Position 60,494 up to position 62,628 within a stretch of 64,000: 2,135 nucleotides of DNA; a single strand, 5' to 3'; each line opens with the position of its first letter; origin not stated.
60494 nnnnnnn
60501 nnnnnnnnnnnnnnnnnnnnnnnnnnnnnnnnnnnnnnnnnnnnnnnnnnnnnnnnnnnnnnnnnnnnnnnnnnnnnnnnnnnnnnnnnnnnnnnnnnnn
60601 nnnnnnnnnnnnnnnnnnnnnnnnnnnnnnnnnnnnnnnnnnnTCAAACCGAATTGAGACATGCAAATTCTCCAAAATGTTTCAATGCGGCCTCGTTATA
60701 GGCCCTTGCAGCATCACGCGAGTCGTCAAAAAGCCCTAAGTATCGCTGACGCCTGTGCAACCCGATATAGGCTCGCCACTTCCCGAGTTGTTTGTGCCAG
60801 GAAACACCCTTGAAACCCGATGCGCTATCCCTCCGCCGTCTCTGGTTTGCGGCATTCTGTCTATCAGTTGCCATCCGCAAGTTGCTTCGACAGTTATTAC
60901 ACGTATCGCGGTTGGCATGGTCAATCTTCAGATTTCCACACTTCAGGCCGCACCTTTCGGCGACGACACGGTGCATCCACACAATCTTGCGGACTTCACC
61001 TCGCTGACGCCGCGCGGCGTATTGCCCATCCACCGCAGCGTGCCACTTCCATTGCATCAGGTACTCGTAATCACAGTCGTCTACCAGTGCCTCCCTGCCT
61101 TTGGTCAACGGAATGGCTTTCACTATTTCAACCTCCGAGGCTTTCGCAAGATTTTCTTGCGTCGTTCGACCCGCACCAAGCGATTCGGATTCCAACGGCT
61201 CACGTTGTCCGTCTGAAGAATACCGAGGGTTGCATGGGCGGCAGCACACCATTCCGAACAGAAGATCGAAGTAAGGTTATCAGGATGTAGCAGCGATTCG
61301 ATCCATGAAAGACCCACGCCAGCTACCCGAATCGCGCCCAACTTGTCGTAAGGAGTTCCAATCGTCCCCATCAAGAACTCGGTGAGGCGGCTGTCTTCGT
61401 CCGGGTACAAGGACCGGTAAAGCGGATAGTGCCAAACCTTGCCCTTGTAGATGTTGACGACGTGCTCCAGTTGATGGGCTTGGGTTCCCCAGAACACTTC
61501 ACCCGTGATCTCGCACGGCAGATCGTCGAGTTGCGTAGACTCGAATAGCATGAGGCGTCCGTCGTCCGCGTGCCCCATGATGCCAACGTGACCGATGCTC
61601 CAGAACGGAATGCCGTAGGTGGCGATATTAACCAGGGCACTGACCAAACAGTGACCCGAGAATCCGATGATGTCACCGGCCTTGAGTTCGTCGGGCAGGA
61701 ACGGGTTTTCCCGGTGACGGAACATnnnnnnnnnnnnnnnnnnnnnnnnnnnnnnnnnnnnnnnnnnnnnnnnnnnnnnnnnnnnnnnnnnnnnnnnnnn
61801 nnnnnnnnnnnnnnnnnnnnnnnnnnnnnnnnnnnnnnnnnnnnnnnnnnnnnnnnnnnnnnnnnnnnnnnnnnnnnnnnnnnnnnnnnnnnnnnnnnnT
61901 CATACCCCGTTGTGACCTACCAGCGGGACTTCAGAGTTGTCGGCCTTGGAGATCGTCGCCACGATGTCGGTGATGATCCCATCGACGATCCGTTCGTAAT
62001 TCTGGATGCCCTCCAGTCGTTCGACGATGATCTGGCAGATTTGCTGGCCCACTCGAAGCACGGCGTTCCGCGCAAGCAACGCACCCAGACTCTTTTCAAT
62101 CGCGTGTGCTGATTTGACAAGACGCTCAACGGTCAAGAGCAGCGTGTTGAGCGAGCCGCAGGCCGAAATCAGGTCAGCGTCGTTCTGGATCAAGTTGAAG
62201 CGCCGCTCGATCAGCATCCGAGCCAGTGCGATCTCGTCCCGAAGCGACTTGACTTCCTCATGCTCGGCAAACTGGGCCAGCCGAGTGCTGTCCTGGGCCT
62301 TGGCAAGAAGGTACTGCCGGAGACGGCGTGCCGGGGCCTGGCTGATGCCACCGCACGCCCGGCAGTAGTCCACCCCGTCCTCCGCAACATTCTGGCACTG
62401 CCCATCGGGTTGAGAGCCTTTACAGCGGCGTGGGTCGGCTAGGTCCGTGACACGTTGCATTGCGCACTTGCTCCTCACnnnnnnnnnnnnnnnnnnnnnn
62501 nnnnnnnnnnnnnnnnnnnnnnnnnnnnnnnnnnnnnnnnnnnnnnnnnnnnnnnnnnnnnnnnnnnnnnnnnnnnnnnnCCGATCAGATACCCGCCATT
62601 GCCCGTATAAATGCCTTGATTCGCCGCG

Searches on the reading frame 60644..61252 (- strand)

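Call 19: search_protein_families(library=phrogs, proteins=[window:60644-61252:-], max_evalue=0.01)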
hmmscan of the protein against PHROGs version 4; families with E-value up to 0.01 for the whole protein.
window:60644-61252:- (202 aa): 13 families
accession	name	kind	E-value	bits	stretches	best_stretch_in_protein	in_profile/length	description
phrog_99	-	DNA, RNA and nucleotide metabolism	1.3e-38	134.7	1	87-201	154-268/383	HNH endonuclease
phrog_4578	-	DNA, RNA and nucleotide metabolism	1.9e-27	96.7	1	106-198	28-120/130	HNH endonuclease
phrog_374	-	DNA, RNA and nucleotide metabolism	1.5e-17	64.6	1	107-197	323-411/617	HNH endonuclease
phrog_3593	-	DNA, RNA and nucleotide metabolism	1.3e-16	61.9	1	108-195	111-199/210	HNH endonuclease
phrog_953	-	DNA, RNA and nucleotide metabolism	7.8e-12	46.2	1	131-196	299-365/420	HNH endonuclease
phrog_13470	-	DNA, RNA and nucleotide metabolism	1e-06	30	1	106-194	52-144/152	HNH endonuclease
phrog_36769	-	unknown function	1.3e-06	29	1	89-187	240-342/367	-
phrog_959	-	DNA, RNA and nucleotide metabolism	3.4e-06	27.9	1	75-146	42-115/138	HNH endonuclease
phrog_35306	-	unknown function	1.1e-05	26.7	1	137-185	21-69/90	-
phrog_59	-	DNA, RNA and nucleotide metabolism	0.0002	21.9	1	87-186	185-257/423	HNH endonuclease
phrog_33760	-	DNA, RNA and nucleotide metabolism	0.00066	20.7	1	148-181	2-35/58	HNH endonuclease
phrog_21964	-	DNA, RNA and nucleotide metabolism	0.00077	20.1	1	31-140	120-215/244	HNH endonuclease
phrog_7545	-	DNA, RNA and nucleotide metabolism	0.0052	18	1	86-138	79-134/160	HNH endonuclease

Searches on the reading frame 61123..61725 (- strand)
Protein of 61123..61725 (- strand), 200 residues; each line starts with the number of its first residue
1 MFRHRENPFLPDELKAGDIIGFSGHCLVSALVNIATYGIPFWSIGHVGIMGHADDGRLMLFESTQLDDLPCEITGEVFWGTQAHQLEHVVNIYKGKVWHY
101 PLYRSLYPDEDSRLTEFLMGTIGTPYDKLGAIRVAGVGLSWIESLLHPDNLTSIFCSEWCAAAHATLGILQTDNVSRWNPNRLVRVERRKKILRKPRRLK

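Call 19: search_protein_families(library=phrogs, proteins=[window:61123-61725:-], max_evalue=0.01)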
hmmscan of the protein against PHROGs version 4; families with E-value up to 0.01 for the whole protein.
window:61123-61725:- (200 aa): 2 families
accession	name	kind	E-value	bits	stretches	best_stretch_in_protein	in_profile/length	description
phrog_1128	-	moron, auxiliary metabolic gene and host takeover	1.8e-09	38.3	1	99-192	85-173/381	enoyl-CoA hydratase/carnithine racemase-like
phrog_22304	-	unknown function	1.7e-05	25.9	1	111-186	16-77/85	-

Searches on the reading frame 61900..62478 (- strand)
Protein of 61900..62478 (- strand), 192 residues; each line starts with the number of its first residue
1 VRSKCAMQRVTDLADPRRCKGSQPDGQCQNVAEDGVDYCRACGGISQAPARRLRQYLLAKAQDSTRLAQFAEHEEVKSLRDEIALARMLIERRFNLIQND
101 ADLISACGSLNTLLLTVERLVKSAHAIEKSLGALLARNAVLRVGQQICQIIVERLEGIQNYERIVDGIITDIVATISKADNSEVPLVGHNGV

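Call 10: search_protein_families(library=pfam, proteins=[window:61900-62478:-], max_evalue=0.01)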
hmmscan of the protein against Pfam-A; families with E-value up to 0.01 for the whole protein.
window:61900-62478:- (192 aa): 0 families

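Call 19: search_protein_families(library=phrogs, proteins=[window:61900-62478:-], max_evalue=0.01)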
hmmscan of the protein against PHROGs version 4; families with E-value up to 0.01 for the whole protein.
window:61900-62478:- (192 aa): 0 families

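Call 23: search_protein_families(library=pfam, proteins=[window:61900-62460:-], max_evalue=1)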
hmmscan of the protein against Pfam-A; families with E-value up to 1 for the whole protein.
window:61900-62460:- (186 aa): 1 family
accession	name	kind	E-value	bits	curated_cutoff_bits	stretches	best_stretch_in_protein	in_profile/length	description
PF04745.17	Pox_A8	-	0.21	11.1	25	1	66-139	180-253/289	VITF-3 subunit protein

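Call 27: find_related_loci(query=window:61900-62460:-, collection=viral_contigs, flank=3000)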
Query window:61900-62460:- (186 aa) in viral_contigs; peptide patterns used: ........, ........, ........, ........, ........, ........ (x = any residue, [..] = any of these).
20 stretches matched a pattern; 7 encode a relative of the query (tblastn E <= 1e-3); 7 distinct loci.
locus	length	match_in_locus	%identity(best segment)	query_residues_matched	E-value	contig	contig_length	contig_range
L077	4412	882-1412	86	1-177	3e-101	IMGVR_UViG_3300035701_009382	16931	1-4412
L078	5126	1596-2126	86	1-177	1e-99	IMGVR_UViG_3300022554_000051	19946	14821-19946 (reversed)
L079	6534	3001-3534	72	1-178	8e-83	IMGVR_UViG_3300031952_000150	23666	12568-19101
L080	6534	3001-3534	72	1-178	8e-83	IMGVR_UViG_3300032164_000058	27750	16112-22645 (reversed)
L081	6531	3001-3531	53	1-177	8e-62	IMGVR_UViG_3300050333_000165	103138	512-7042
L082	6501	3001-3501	54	9-175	1e-57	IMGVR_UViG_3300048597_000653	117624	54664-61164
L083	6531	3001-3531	86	1-177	1e-99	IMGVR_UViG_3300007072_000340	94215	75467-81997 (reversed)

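Call 31: find_encoding_contigs(protein=window:61900-62460:-, flank=10000, max_places=4)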
Protein window:61900-62460:- (186 aa): 2 contigs read that carry it; 1 place shown.
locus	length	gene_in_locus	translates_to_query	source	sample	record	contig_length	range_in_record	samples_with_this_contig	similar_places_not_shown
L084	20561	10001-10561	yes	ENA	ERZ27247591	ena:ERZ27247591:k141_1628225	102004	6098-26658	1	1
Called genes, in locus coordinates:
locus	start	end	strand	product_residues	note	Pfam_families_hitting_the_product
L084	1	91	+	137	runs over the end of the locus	-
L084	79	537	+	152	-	-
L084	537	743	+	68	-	-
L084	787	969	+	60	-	-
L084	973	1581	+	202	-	-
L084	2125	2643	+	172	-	-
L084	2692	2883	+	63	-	-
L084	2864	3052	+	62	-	-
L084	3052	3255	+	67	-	-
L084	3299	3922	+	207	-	-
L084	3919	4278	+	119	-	-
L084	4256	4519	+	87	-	-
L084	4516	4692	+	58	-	-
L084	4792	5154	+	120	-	-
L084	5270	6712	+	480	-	PF02518:HATPase_c (faint)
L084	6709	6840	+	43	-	-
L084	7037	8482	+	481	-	-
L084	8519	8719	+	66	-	-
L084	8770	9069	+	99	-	-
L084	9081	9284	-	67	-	-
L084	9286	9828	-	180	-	-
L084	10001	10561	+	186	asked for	-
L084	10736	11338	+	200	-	-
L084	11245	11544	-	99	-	-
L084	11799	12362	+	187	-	-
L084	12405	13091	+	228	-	-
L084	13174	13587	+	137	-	-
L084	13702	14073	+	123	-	PF00085:Thioredoxin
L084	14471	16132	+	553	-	PF05876:GpA_ATPase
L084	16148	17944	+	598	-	-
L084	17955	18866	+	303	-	-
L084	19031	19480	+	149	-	-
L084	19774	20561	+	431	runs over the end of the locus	-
